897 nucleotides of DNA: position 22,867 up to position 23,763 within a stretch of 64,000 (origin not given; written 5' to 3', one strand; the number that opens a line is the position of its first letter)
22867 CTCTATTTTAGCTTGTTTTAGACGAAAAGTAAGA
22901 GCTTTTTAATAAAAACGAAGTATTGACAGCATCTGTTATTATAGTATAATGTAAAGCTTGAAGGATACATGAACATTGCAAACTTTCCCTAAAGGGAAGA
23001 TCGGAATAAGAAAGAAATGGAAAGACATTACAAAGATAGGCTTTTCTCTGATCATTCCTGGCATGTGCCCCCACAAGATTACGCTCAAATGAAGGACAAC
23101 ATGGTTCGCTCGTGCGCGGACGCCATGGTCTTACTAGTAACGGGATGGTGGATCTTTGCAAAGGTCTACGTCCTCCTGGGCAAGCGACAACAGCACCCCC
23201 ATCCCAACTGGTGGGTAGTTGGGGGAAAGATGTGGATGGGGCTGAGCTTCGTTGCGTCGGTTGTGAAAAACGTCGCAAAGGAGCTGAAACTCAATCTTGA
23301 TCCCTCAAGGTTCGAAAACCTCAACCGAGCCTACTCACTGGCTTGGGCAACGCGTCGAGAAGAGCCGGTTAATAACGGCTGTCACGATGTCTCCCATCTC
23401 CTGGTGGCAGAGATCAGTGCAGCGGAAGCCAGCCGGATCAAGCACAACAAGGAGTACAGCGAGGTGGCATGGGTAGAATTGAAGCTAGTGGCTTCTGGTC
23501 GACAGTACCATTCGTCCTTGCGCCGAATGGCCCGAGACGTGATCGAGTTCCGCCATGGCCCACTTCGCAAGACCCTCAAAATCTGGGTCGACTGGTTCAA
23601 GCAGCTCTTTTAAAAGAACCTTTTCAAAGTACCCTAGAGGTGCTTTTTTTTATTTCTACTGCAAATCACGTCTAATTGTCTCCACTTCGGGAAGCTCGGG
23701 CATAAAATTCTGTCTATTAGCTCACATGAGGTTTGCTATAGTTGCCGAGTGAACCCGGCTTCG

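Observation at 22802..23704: GC-rich 0.8-kb cassette inserted at the 5' end of mutM, flanked by 47-bp direct repeats that duplicate the first 15 mutM codons with synonymous-only differences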

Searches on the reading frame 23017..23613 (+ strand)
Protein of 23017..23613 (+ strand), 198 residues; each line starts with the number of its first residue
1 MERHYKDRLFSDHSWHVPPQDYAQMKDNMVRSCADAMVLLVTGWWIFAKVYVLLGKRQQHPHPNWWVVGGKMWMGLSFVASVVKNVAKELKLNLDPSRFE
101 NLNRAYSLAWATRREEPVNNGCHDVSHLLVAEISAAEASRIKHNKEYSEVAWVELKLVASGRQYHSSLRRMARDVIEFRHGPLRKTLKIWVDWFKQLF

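Call 5: search_protein_families(library=pfam, proteins=[window:23017-23613:+], max_evalue=1)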
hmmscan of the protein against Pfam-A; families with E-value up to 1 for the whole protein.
window:23017-23613:+ (198 aa): 2 families
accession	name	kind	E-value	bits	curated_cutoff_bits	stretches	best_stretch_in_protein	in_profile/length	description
PF00293.34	NUDIX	-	1.1e-05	25.9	21.1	1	52-158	17-118/134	NUDIX domain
PF08405.16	Calici_PP_N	-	0.097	11.9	24.2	0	149-180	103-133/358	Viral polyprotein N-terminal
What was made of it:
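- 23017..23613 (+): 198-aa Nudix-fold ORF resembling GDP-mannose mannosyl hydrolase, with a degenerate Nudix box (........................) and an 8-aa insertion. Pfam NUDIX (call 5).
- On Nudix hydrolase superfamily (PF00293): Pfam 25.9 bits against a 21.1-bit cut-off (call 5).
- Checked: It matches Pfam NUDIX at E 1.1e-5, 25.9 bits, above the 21.1-bit cut-off (call 5).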

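Call 8: find_homologous_proteins(query=window:23017-23613:+)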
Query window:23017-23613:+ (198 aa): 1 proteins with E <= 0.001 among 60 candidates.
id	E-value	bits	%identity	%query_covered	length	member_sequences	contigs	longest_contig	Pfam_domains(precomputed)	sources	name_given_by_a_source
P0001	1.1e-113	396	100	88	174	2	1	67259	PF00293.35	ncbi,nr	ncbi:NUDIX hydrolase [Patescibacteria group bacterium]|nr:NUDIX hydrolase [Patescibacteria group bac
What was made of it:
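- Tried and rejected: The word-indexed protein search with the ORF found only the ORF itself (call 8).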

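Call 12: search_solved_structures(query=window:23017-23613:+, max_evalue=10, show_alignments=3)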
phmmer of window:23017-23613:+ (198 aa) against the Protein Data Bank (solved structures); distinct sequences matched with E-value up to 10: 1.
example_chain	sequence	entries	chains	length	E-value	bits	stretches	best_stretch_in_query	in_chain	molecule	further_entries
3gg6_A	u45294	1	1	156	0.95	12.3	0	53-100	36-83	Nucleoside diphosphate-linked moiety X motif 18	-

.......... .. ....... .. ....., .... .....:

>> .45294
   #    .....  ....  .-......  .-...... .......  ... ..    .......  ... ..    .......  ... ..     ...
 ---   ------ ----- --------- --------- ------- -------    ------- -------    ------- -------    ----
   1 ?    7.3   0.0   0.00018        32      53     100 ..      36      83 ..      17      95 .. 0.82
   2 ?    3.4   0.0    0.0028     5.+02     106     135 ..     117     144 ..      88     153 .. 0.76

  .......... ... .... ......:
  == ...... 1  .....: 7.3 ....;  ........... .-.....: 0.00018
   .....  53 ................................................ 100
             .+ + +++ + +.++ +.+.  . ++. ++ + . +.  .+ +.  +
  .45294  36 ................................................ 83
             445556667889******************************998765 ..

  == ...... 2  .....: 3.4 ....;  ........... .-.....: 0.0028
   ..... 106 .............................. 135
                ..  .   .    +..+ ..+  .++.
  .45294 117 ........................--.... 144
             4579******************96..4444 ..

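Call 18: predict_structure(protein=window:23017-23613:+)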
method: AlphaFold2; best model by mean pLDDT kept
length: 198 residues; sequences in the alignment: 1
mean_pLDDT: 45.4   pTM: 0.30
mean pLDDT of the five models: 45.4, 41.1, 41.0, 40.9, 30.4
residues with pLDDT >= 90: 0; 70-90: 0; 50-70: 62; < 50: 136
segments of 3 or more residues with pLDDT < 50: 1-28, 30-32, 89-187
pLDDT, mean of each block of 10 residues (from residue 1): 37 39 47 54 64 59 57 60 52 42 44 37 35 38 35 36 35 39 47 52
secondary structure, 60 per line:
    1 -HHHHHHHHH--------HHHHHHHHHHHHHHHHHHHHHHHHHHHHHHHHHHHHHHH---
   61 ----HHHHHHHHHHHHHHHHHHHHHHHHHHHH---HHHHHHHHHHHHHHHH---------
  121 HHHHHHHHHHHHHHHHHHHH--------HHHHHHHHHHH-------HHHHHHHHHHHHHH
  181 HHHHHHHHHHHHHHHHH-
elements in order: H2-10 H19-57 H65-92 H96-111 H121-140 H149-159 H167-197
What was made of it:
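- Tried and rejected: The single-sequence structure model was useless (pLDDT 45, call 18).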

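Call 22: search_protein_representatives(protein=window:23017-23613:+)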
Query: 198 residues. Proteins with E-value up to 0.001 (for the whole library): 365; up to 1e-10: 146; up to 1e-30: 4. The best 150 are listed.
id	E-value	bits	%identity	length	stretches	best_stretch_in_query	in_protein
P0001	3.6e-114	395.8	100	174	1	25-198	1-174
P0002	2.1e-51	190.8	48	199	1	2-197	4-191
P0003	1.2e-45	172.0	34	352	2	2-178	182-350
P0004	9.7e-34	133.1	43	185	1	4-175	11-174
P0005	7.6e-25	104.1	36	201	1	3-178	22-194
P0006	1.3e-23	100.1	37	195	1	8-177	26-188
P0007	2.6e-23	99.1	40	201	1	19-176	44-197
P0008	3.9e-23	98.5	37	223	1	17-177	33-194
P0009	2.6e-22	95.8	40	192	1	17-177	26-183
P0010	2.4e-21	92.6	38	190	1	13-178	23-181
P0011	3.7e-21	92.1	36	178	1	4-178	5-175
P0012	5.6e-21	91.4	37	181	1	12-175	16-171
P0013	7.7e-21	91.0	33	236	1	4-182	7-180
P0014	1.1e-20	90.5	35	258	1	4-172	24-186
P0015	1.7e-20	89.9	34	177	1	14-176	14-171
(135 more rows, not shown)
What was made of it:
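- Tried and rejected: The exhaustive search was needed (call 22).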

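Call 27: search_solved_structures(query=A1, max_evalue=0.01, show_alignments=2)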
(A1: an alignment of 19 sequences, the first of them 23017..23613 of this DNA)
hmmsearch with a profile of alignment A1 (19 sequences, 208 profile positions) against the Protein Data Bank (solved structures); distinct sequences matched with E-value up to 0.01: 88 (the best 60 are shown).
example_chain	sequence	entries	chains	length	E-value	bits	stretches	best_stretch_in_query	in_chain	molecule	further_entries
2i8t_A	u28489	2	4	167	3.2e-15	59.3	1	19-161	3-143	GDP-mannose mannosyl hydrolase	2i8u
1rya_A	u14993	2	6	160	6.5e-15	58.3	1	19-161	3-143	GDP-mannose mannosyl hydrolase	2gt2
2gt4_A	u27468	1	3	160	8.7e-15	57.9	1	19-161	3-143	GDP-mannose mannosyl hydrolase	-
5gp0_E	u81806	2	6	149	5.5e-07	32.4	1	32-106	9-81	Nudix hydrolase 1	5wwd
6dby_A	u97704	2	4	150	5.6e-07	32.4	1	32-106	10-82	Nudix hydrolase 1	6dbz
6fl4_A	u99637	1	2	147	5.7e-07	32.4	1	33-106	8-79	Nudix hydrolase 1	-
5wy6_E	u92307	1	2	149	7.5e-07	32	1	32-106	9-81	Nudix hydrolase 1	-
3ees_A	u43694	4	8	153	9.4e-07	31.7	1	42-91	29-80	Probable pyrophosphohydrolase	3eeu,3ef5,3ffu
3gg6_A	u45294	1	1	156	6.3e-06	29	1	37-93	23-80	Nucleoside diphosphate-linked moiety X motif 18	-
3id9_A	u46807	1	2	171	6.4e-06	28.9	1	30-94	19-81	MutT/NUDIX family protein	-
4kyx_A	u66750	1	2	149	9.2e-06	28.4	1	38-97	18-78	ADP-ribose pyrophosphatase MutT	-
6dt3_A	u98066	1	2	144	1e-05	28.3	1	41-155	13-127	Nucleoside triphosphatase NudI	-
4hvy_A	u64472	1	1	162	1.3e-05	28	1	37-93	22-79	Nucleoside diphosphate-linked moiety X motif 18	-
4dyw_A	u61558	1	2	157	1.3e-05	28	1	39-99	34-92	MutT/NUDIX family protein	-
3fk9_A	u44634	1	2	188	1.4e-05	27.8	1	37-92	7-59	Mutator MutT protein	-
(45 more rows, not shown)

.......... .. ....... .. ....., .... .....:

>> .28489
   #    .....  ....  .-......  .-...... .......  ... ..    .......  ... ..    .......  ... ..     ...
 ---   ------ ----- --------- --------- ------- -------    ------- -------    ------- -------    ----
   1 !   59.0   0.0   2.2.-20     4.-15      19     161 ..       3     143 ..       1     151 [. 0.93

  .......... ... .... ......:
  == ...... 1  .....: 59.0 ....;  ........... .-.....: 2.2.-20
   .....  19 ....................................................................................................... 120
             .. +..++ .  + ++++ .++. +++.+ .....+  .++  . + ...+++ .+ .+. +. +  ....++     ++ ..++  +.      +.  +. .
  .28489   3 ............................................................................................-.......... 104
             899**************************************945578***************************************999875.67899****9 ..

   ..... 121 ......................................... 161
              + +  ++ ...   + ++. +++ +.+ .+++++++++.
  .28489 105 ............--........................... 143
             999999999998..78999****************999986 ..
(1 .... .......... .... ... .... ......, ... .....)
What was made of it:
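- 23017..23613 (+): The family profile matches PDB GDPMH at 3e-15 (call 27).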

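Call 28: search_protein_families(library=ncbifam, proteins=[window:23017-23613:+, P0002, P0006, P0009], max_evalue=0.01)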
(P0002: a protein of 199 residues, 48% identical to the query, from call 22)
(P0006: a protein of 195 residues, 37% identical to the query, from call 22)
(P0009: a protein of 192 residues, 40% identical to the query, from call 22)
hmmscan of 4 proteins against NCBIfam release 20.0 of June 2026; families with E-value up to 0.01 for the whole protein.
window:23017-23613:+ (198 aa): 0 families

P0002 (199 aa): 7 families
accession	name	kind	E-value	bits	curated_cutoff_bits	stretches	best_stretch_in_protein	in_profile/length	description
NF003788.0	PRK05379.1-5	equivalog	3.8e-06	26.5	354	1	34-148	214-325/351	bifunctional nicotinamide-nucleotide adenylyltransferase/Nudix hydroxylase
NF006961.0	PRK09438.1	equivalog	4.7e-05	22.9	103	1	41-164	17-140/151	dihydroneopterin triphosphate diphosphatase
NF006530.0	PRK08999.1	equivalog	0.00012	21.2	245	1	35-95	9-71/315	Nudix family hydrolase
NF002995.0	PRK03759.1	equivalog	0.00022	20.9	127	1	39-160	42-158/185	isopentenyl-diphosphate Delta-isomerase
NF012016.0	PRK15472.1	equivalog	0.0012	18.6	95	1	53-156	26-126/141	nucleoside triphosphatase NudI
NF011963.0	PRK15434.1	subfamily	0.0018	18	146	1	41-157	26-139/159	GDP-mannose mannosyl hydrolase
NF007834.0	PRK10546.1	equivalog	0.0027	17.5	156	0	38-93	9-66/135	pyrimidine (deoxy)nucleoside triphosphate diphosphatase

P0006 (195 aa): 13 families
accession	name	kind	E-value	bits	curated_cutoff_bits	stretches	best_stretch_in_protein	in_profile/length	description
NF011963.0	PRK15434.1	subfamily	3.9e-11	42.9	146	1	39-181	7-146/159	GDP-mannose mannosyl hydrolase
NF006530.0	PRK08999.1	equivalog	2e-06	27.1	245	1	49-112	6-71/315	Nudix family hydrolase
NF001938.0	PRK00714.1-5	equivalog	2.3e-05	23.8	116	1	50-104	14-75/172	RNA pyrophosphohydrolase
NF007834.0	PRK10546.1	equivalog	2.7e-05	24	156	1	55-116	9-72/135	pyrimidine (deoxy)nucleoside triphosphate diphosphatase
NF002995.0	PRK03759.1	equivalog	3.3e-05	23.6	127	1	55-171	41-152/185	isopentenyl-diphosphate Delta-isomerase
NF001299.0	PRK00241.1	equivalog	4.5e-05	23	158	1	54-113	139-198/263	NAD(+) diphosphatase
NF003787.0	PRK05379.1-4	equivalog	5.6e-05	22.3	449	1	49-171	208-326/346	bifunctional nicotinamide-nucleotide adenylyltransferase/Nudix hydroxylase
NF001935.0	PRK00714.1-2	equivalog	0.0002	20.9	259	1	51-115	10-72/183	RNA pyrophosphohydrolase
NF001937.0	PRK00714.1-4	equivalog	0.00025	20.7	139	1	51-114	10-71/161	RNA pyrophosphohydrolase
NF006961.0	PRK09438.1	equivalog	0.00092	18.7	103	1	54-171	13-131/151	dihydroneopterin triphosphate diphosphatase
NF001934.0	PRK00714.1-1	equivalog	0.001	18.5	241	1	51-118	10-75/176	RNA pyrophosphohydrolase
NF012016.0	PRK15472.1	equivalog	0.0033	17.1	95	1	74-105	31-62/141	nucleoside triphosphatase NudI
NF003788.0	PRK05379.1-5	equivalog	0.006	15.9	354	1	52-172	216-332/351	bifunctional nicotinamide-nucleotide adenylyltransferase/Nudix hydroxylase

P0009 (192 aa): 2 families
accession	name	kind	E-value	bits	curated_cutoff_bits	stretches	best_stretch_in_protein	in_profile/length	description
NF011963.0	PRK15434.1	subfamily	2.7e-11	43.4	146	1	47-170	25-141/159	GDP-mannose mannosyl hydrolase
NF006530.0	PRK08999.1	equivalog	0.0014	17.8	245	1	38-91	5-60/315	Nudix family hydrolase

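Call 29: find_homologous_proteins(query=A1, max_evalue=1e-10)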
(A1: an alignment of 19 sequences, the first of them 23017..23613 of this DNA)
Query A1 (19 sequences) (198 aa, profile of the alignment): 25 proteins with E <= 1e-10 among 8000 candidates.
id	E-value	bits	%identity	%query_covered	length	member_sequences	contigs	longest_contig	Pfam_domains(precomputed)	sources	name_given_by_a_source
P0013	2.1e-70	254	32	87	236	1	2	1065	PF00293.35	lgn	-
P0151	6.6e-63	230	32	86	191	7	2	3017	PF00293.35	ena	-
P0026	3.7e-62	227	31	81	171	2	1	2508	PF00293.35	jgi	jgi:ADP-ribose pyrophosphatase YjhB (NUDIX family)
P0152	4.6e-62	227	33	80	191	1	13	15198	PF00293.35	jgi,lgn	jgi:ADP-ribose pyrophosphatase YjhB (NUDIX family)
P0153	5.2e-62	227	32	80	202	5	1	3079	PF00293.35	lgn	-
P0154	9.2e-62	226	32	80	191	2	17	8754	PF00293.35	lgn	-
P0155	2.5e-61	225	32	80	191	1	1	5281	PF00293.35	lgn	-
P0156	2.5e-61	225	32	80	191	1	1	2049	PF00293.35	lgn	-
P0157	1.4e-59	219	30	85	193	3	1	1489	PF00293.35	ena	-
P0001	8.9e-57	210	100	88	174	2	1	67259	PF00293.35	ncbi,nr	ncbi:NUDIX hydrolase [Patescibacteria group bacterium]|nr:NUDIX hydrolase [Patescibacteria group bac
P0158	1.9e-55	206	33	84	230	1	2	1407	PF00293.35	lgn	-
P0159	2.2e-54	202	32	84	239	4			PF00293.35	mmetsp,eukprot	mmetsp:Transcript_13082/g.26114 ORF Transcript_13082/g.26114 Transcript_13082/m.26114 type:complete 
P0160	8.3e-53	197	34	84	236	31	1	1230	PF00293.35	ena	-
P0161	1.0e-52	197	35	88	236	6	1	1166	PF00293.35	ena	-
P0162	2.8e-51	192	30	87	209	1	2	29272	PF00293.35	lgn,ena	-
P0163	2.2e-50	189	32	87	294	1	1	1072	PF00293.35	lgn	-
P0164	3.1e-50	188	29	84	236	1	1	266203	PF00293.35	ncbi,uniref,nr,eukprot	ncbi:hypothetical protein Rsub_08222 [Raphidocelis subcapitata]|uniref:Nudix hydrolase domain-contai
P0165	4.3e-50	188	27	87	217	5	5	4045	PF00293.35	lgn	-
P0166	4.7e-49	185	29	75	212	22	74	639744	PF00293.35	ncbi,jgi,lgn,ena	jgi:isopentenyldiphosphate isomerase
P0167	1.0e-48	184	28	87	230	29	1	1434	PF00293.35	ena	-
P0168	1.1e-48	183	29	75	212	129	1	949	PF00293.35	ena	-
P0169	8.8e-46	174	32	93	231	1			PF00293.35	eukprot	eukprot:TRINITY_DN26588_c1_g1_i1.p1 TRINITY_DN26588_c1_g1~~TRINITY_DN26588_c1_g1_i1.p1 ORF type:comp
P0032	2.1e-45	173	32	95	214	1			PF00293.35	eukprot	eukprot:Hpha_TRINITY_DN16015_c1_g1::TRINITY_DN16015_c1_g1_i1::g.117058::m.117058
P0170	1.2e-44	170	31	75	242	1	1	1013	PF00293.35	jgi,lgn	-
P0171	3.7e-36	143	34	52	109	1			PF00293.35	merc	-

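Call 32: list_cluster_members(proteins=[P0002, P0003, P0004, L001:3941-4549:-, window:21989-22849:-, L001:4697-5557:+])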
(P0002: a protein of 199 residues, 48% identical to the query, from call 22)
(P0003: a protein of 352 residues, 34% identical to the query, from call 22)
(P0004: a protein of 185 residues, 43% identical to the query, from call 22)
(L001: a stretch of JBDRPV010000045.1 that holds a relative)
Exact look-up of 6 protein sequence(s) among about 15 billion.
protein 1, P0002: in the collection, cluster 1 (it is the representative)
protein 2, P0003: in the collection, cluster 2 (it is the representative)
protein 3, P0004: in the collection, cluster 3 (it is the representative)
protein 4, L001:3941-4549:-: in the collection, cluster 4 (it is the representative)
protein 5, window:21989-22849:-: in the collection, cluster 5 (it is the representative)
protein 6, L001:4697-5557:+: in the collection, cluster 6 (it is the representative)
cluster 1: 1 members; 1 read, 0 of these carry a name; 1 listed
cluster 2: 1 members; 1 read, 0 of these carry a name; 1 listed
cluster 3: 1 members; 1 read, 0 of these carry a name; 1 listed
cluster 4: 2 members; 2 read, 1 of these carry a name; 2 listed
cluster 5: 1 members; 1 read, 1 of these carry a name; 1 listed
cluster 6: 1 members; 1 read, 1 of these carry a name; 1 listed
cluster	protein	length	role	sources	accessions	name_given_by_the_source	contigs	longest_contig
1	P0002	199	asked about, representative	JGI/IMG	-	-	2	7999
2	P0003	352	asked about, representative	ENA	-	-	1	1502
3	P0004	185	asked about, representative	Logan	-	-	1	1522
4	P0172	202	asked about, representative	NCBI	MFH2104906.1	MAG: NUDIX hydrolase [Parcubacteria group bacterium]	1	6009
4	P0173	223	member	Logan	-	-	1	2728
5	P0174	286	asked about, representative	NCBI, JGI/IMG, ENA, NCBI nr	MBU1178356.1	bifunctional DNA-formamidopyrimidine glycosylase/DNA-(apurinic or apyrimidinic site) ...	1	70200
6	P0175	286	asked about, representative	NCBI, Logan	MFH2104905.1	MAG: bifunctional DNA-formamidopyrimidine glycosylase/DNA-(apurinic or apyrimidinic site) ...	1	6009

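Call 33: find_encoding_contigs(protein=P0002, flank=6000)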
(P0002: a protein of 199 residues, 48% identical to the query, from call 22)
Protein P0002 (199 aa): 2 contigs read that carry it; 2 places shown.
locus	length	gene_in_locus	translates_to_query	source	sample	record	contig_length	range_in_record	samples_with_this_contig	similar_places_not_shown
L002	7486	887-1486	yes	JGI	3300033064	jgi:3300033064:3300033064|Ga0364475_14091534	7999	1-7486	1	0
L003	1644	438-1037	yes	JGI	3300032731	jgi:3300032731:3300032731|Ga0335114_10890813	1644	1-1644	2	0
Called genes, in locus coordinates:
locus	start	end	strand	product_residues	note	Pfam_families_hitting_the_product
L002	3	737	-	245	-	?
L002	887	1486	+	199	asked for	PF00293:NUDIX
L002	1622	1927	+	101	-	-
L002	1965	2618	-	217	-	PF01509:TruB_N, PF16198:TruB_C_2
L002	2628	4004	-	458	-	PF00171:Aldedh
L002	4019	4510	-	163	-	PF00293:NUDIX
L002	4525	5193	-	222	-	PF01479:S4, PF00849:PseudoU_synth_2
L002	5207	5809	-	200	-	PF01725:Ham1p_like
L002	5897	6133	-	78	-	PF00462:Glutaredoxin, PF13417:GST_N_3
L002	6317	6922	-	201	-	PF00081:Sod_Fe_N, PF02777:Sod_Fe_C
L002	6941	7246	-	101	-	PF12840:HTH_20, PF01022:HTH_5 (weak)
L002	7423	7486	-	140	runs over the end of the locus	-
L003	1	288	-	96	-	?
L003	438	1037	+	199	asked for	PF00293:NUDIX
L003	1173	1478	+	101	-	-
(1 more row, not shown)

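Call 38: find_encoding_contigs(protein=P0173, flank=6000)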
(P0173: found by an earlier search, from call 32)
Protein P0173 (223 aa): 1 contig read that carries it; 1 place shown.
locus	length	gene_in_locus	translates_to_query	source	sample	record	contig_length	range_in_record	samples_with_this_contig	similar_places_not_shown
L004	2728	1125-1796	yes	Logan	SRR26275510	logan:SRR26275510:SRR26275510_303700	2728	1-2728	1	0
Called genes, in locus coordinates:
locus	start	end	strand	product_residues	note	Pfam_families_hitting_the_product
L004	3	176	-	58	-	?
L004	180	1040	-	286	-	PF01149:Fapy_DNA_glyco, PF05833:NFACT_N (weak), PF06831:H2TH, PF06827:zf-FPG_IleRS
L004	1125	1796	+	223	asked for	PF00293:NUDIX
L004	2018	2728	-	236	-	?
